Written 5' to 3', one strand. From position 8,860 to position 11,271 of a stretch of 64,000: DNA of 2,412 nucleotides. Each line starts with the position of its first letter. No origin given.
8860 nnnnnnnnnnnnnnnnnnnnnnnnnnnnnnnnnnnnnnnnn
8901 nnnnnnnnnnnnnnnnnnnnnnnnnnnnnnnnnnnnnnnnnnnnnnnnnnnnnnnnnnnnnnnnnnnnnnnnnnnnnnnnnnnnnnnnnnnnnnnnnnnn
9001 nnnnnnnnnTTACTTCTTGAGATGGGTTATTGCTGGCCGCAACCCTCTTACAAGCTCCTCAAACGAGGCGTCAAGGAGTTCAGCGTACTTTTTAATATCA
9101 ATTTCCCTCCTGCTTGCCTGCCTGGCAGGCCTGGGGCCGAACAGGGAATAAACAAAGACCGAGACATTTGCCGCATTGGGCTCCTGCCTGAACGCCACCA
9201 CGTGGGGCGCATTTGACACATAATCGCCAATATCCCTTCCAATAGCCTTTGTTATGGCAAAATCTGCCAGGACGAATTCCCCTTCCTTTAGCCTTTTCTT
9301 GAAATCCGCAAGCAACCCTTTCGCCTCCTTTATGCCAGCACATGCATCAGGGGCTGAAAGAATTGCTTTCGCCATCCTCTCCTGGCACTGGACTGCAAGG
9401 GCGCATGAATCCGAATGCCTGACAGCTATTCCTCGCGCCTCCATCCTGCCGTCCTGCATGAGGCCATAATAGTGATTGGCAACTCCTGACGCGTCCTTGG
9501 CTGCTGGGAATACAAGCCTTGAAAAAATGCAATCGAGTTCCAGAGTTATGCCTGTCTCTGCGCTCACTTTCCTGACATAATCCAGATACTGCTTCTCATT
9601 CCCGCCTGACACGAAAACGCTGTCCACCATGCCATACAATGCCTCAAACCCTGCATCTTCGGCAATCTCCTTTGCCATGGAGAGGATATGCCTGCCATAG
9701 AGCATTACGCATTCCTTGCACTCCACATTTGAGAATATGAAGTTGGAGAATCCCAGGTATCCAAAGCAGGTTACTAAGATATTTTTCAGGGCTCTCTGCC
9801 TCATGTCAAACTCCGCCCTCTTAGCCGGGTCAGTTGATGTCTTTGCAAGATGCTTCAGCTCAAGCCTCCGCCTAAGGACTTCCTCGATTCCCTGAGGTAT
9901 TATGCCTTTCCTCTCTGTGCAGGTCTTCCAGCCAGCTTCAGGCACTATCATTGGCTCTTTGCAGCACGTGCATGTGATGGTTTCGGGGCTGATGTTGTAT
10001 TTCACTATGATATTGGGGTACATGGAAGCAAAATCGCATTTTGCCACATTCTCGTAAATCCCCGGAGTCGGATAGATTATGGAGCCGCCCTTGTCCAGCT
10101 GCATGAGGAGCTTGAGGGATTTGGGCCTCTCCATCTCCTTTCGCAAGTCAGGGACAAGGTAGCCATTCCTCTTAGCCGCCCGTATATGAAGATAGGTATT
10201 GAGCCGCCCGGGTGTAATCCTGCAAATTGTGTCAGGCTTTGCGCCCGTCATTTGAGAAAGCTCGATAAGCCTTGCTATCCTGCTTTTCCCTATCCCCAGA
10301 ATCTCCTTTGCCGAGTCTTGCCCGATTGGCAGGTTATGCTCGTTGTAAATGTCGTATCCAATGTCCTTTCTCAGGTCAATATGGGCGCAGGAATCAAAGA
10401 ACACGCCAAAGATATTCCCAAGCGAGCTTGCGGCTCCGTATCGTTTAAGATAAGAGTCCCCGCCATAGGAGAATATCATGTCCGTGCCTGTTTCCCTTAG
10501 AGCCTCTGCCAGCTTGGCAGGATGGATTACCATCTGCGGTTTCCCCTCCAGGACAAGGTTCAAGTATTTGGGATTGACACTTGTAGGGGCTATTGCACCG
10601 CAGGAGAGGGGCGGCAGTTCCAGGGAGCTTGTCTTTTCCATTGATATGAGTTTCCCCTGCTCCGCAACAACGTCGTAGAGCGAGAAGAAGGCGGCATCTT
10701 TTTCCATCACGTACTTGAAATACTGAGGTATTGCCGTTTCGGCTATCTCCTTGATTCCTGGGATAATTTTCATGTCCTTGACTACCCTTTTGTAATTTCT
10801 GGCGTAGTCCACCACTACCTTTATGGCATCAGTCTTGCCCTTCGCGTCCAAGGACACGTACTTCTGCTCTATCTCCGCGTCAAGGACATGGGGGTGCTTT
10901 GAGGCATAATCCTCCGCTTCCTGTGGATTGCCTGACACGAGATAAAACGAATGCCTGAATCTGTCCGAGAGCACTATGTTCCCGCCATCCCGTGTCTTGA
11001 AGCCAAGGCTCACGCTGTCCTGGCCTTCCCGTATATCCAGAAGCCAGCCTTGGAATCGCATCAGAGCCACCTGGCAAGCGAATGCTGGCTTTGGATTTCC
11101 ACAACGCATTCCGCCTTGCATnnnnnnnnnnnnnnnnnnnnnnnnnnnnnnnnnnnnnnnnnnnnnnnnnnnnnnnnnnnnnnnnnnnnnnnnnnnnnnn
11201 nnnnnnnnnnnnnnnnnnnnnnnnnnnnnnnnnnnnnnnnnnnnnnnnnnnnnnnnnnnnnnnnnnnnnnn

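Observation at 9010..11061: Family-B DNA polymerase-like gene whose catalytic motifs appear substituted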

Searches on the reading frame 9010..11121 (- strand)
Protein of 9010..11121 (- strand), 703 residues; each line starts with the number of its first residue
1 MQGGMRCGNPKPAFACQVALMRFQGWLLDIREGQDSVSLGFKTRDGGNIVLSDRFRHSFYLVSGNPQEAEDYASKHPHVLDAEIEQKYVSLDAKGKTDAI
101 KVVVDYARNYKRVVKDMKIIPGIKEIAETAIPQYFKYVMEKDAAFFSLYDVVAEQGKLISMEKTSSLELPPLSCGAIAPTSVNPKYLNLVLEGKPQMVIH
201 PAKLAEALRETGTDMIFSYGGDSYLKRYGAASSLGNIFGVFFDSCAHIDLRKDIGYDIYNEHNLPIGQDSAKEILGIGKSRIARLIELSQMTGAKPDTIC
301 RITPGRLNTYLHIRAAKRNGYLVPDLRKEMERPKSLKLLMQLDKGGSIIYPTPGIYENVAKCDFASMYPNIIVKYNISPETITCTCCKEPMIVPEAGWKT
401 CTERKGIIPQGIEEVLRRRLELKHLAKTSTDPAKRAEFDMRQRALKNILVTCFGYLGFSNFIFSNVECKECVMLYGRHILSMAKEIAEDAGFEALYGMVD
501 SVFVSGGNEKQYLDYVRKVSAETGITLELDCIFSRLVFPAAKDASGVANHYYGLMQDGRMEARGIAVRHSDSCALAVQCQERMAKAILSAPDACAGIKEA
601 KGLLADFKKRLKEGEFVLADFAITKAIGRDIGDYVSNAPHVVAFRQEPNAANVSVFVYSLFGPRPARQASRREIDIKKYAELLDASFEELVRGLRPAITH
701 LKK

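Call 3: search_protein_families(library=pfam, proteins=[window:9010-11121:-], max_evalue=0.01)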
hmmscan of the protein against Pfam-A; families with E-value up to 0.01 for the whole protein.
window:9010-11121:- (703 aa): 1 family
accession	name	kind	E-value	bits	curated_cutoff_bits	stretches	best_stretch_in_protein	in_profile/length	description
PF00136.26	DNA_pol_B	-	5.9e-36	124.7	23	1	310-643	17-385/453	DNA polymerase family B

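Call 4: search_solved_structures(query=window:9010-11061:-, max_evalue=0.01, show_alignments=2)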
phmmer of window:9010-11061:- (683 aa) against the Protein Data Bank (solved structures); distinct sequences matched with E-value up to 0.01: 76 (the best 60 are shown).
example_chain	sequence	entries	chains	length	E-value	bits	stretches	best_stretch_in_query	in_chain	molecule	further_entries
6wya_A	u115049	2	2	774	8.5e-44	153.2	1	248-625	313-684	DNA polymerase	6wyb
5mdn_A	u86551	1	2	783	3.5e-43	151.1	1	249-624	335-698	DNA polymerase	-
8s84_A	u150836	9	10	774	1.8e-42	148.8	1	248-625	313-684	DNA polymerase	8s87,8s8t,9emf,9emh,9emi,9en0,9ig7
1wns_A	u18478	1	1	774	3.1e-42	148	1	248-625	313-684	DNA POLYMERASE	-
4k8z_A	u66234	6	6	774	3.1e-42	148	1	248-625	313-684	DNA polymerase | DNA polymerase,DNA polymerase,DNA polymerase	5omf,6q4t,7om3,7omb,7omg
1wn7_A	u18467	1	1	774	3.5e-42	147.8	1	248-625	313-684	Family B DNA Polymerase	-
5vu5_A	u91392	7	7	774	5e-41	144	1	248-625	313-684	DNA polymerase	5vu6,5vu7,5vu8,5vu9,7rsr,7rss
7tqw_A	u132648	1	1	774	1e-40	143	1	248-625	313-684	DNA polymerase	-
7rsu_A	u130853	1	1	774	1e-40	143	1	248-625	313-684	DNA polymerase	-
2vwk_A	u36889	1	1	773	1.7e-39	138.9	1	249-625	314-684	DNA POLYMERASE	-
2vwj_A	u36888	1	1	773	1.7e-39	138.9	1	249-625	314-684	DNA POLYMERASE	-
2xhb_A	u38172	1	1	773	1.7e-39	138.9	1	249-625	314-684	DNA POLYMERASE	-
5h12_A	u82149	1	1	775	1.7e-39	138.9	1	249-633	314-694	Deep Vent DNA Polymerase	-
1tgo_A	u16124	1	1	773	1.9e-39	138.8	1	249-625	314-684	PROTEIN (THERMOSTABLE B DNA POLYMERASE)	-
7b06_A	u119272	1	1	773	2.1e-39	138.7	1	249-625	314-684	DNA polymerase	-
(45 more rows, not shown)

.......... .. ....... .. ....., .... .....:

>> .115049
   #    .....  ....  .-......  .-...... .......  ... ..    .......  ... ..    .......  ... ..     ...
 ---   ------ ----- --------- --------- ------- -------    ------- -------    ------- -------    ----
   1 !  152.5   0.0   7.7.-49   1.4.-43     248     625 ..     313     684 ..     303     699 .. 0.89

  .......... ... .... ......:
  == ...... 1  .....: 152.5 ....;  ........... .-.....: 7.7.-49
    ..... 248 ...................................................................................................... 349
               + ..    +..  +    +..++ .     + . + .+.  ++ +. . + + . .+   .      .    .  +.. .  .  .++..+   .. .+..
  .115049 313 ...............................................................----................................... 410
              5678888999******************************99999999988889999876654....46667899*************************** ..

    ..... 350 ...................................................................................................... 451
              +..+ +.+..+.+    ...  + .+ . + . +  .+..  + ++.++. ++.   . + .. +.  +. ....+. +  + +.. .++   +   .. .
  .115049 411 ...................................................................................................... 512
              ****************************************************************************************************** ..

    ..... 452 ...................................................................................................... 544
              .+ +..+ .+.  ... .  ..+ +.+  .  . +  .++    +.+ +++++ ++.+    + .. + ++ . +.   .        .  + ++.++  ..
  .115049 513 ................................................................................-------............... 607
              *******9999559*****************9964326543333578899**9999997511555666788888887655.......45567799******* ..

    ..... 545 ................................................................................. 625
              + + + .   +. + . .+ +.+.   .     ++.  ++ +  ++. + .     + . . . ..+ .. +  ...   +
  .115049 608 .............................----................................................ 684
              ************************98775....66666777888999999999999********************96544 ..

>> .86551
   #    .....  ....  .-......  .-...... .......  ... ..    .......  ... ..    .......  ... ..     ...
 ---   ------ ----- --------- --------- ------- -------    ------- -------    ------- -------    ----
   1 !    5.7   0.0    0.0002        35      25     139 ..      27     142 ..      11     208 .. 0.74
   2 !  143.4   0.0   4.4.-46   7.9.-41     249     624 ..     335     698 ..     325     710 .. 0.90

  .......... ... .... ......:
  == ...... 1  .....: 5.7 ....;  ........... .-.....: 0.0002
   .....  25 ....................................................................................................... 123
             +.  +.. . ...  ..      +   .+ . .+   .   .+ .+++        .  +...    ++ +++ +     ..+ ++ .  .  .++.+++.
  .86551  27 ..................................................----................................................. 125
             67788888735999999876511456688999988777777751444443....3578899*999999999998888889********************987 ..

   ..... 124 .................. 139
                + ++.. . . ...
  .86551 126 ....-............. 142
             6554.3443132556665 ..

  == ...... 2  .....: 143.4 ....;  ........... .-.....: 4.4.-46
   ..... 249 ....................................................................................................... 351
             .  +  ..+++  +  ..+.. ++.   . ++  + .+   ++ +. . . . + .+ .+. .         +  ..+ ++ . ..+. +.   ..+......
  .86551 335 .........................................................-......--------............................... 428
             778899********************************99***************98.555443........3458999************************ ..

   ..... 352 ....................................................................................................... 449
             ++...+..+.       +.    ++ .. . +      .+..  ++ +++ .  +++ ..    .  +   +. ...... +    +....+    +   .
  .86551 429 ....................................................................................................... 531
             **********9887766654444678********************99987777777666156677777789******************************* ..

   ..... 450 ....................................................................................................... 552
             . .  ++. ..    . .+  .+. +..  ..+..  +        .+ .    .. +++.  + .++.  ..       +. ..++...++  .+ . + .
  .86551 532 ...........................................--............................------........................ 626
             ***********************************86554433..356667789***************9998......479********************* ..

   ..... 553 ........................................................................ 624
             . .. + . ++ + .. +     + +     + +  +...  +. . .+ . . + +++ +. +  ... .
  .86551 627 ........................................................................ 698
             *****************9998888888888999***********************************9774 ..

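Call 9: search_protein_families(library=ncbifam, proteins=[window:9010-11121:-], max_evalue=0.01)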
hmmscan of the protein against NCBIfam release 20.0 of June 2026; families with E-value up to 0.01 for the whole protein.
window:9010-11121:- (703 aa): 9 families
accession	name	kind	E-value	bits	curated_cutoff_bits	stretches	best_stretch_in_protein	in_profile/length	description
NF004416.0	PRK05761.1-2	equivalog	1e-69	235.6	516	1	285-695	260-650/665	type B DNA-directed DNA polymerase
NF004418.0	PRK05761.1-4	subfamily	1.3e-51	175.7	692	1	305-646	285-634/717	type B DNA-directed DNA polymerase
NF004417.0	PRK05761.1-3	equivalog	7.8e-46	156.5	780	1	344-699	486-849/858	DNA-directed DNA polymerase I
NF004419.0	PRK05761.1-5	equivalog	2.2e-38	131.8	1285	1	317-693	522-912/932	DNA-directed DNA polymerase I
TIGR00592.1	pol2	superfamily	1.6e-36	125.8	239.95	1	308-642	755-1107/1176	DNA polymerase (pol2)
NF004415.0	PRK05761.1-1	equivalog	1e-35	122.9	1289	1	343-693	494-856/883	DNA-directed DNA polymerase I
NF004421.0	PRK05762.1-2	equivalog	1.8e-23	82.8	570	1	314-648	391-722/795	DNA polymerase II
NF004422.0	PRK05762.1-4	equivalog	1.7e-16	59.7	1103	1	286-638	357-705/789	DNA polymerase II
NF004420.0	PRK05762.1-1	equivalog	2.3e-14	53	1435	1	312-643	377-705/783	DNA polymerase II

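Call 10: find_homologous_proteins(query=window:9010-11061:-, max_evalue=0.00001)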
Query window:9010-11061:- (683 aa): 458 proteins with E <= 0.00001 among 8000 candidates; the best 120 are listed.
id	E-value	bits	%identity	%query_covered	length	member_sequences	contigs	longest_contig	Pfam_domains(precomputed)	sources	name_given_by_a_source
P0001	0.0e+0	1556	100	100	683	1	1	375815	PF00136.27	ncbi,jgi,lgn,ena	ncbi:MAG: DNA polymerase domain-containing protein [Candidatus Micrarchaeia archaeon]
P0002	5.6e-185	635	46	98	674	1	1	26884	PF00136.27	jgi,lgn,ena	-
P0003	6.2e-183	628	46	98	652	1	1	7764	PF00136.27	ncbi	-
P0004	2.9e-182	626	45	99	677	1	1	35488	PF00136.27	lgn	-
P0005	2.9e-181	622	45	99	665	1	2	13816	PF00136.27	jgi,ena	-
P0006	9.2e-181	621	45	98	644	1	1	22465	PF00136.27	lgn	-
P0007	1.1e-180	620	46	97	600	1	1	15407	PF00136.27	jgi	jgi:DNA polymerase elongation subunit (family B)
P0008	8.2e-179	614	45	99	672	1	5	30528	PF00136.27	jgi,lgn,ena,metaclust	metaclust:\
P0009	2.8e-178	612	44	91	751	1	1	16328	PF00136.27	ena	-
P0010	8.8e-177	608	45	99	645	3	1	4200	PF00136.27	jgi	-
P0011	1.4e-176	607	44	99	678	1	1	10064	PF00136.27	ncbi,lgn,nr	ncbi:hypothetical protein HY994_02130 [Candidatus Micrarchaeota archaeon]|nr:hypothetical protein [C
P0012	3.9e-176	605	40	63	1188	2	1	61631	PF00136.27,PF14528.12,PF14890.12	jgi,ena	-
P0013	4.1e-176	605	45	98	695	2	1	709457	PF00136.27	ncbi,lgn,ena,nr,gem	ncbi:hypothetical protein KJ765_02915 [Candidatus Micrarchaeota archaeon]|nr:hypothetical protein [C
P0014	1.1e-175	604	45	99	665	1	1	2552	PF00136.27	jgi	jgi:DNA polymerase elongation subunit (family B)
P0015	1.3e-175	604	44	98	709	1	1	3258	PF00136.27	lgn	-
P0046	4.7e-155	536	43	94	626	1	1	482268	PF00136.27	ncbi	ncbi:MAG: DNA polymerase domain-containing protein [Candidatus Micrarchaeia archaeon]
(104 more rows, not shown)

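Call 22: find_encoding_contigs(protein=P0001, flank=6000, max_places=2)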
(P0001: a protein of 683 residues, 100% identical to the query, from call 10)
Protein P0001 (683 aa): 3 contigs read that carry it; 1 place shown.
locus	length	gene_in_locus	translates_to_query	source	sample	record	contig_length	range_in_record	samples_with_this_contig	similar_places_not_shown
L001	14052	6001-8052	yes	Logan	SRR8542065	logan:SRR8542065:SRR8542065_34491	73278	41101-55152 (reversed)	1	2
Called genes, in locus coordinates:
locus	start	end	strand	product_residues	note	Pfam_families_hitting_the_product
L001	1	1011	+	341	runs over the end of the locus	PF25133:TYW2_N_2, PF02475:TRM5-TYW2_MTfase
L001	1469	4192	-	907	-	-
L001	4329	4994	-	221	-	PF02586:SRAP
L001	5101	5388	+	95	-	PF26485:DUF8156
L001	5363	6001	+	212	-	-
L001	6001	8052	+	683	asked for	PF00136:DNA_pol_B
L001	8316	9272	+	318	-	PF13406:SLT_2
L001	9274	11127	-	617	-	-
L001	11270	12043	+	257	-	PF00459:Inositol_P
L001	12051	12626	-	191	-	PF02545:Maf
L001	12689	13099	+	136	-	PF10107:Endonuc_Holl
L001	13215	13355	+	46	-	-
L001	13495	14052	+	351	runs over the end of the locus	-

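Call 23: find_encoding_contigs(protein=P0013, flank=6000, max_places=2)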
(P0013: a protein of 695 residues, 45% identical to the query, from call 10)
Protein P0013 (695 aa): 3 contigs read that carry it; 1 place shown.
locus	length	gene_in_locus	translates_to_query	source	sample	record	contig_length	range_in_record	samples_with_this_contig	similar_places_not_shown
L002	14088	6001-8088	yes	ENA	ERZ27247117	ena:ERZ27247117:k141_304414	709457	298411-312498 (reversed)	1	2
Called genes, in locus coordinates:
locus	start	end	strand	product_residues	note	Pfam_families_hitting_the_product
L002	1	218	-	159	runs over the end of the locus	PF01058:Oxidored_q6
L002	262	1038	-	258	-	PF21003:NucS_N, PF01939:NucS_C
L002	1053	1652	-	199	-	PF01965:DJ-1_PfpI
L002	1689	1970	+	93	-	PF02148:zf-UBP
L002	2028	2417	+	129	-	PF00903:Glyoxalase, PF18029:Glyoxalase_6 (weak), PF22677:Ble-like_N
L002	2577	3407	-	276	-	PF03239:FTR1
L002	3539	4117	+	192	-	PF02525:Flavodoxin_2, PF03358:FMN_red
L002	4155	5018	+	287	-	-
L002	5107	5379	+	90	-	PF26485:DUF8156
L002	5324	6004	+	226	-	-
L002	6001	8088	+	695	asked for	PF00136:DNA_pol_B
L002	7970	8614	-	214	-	-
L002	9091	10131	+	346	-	-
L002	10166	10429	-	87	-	-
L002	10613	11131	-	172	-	PF03232:COQ7 (faint), PF00210:Ferritin, PF02915:Rubrerythrin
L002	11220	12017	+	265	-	PF01170:UPF0020, PF13489:Methyltransf_23, PF01209:Ubie_methyltran, PF02353:CMAS, PF13847:Methyltransf_31, PF08241:Methyltransf_11, PF08242:Methyltransf_12, PF13649:Methyltransf_25, +5 more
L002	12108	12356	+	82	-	-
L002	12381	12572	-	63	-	-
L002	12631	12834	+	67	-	-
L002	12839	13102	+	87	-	PF01022:HTH_5 (weak)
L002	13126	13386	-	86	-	-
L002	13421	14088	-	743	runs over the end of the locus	PF00403:HMA, PF00122:E1-E2_ATPase, PF00702:Hydrolase, PF12710:HAD (weak), PF08282:Hydrolase_3 (faint)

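Call 24: find_encoding_contigs(protein=P0046, flank=6000, max_places=2)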
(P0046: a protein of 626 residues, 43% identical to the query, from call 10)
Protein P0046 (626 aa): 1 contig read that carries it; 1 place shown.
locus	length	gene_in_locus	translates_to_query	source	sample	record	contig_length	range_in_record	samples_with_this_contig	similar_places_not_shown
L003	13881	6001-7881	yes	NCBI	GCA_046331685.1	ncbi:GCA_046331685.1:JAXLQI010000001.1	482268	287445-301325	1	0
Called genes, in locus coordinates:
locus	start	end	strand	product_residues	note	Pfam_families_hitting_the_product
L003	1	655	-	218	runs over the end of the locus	PF12705:PDDEXK_1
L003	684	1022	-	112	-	PF04993:TfoX_N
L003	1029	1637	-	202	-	-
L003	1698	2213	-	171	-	-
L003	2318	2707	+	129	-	-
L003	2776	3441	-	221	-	PF24463:DUF7577 (faint), PF13248:Zn_ribbon_3 (faint), PF12773:DZR (weak)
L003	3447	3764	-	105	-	PF13248:Zn_ribbon_3 (faint), PF12773:DZR, PF13240:Zn_Ribbon_1 (faint), PF12773:DZR (weak)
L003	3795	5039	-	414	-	-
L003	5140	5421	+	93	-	-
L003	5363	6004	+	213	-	-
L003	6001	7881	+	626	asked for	PF00136:DNA_pol_B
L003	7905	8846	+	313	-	PF00188:CAP (weak)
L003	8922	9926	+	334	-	-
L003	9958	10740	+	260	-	-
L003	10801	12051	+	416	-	PF00069:Pkinase, PF07714:PK_Tyr_Ser-Thr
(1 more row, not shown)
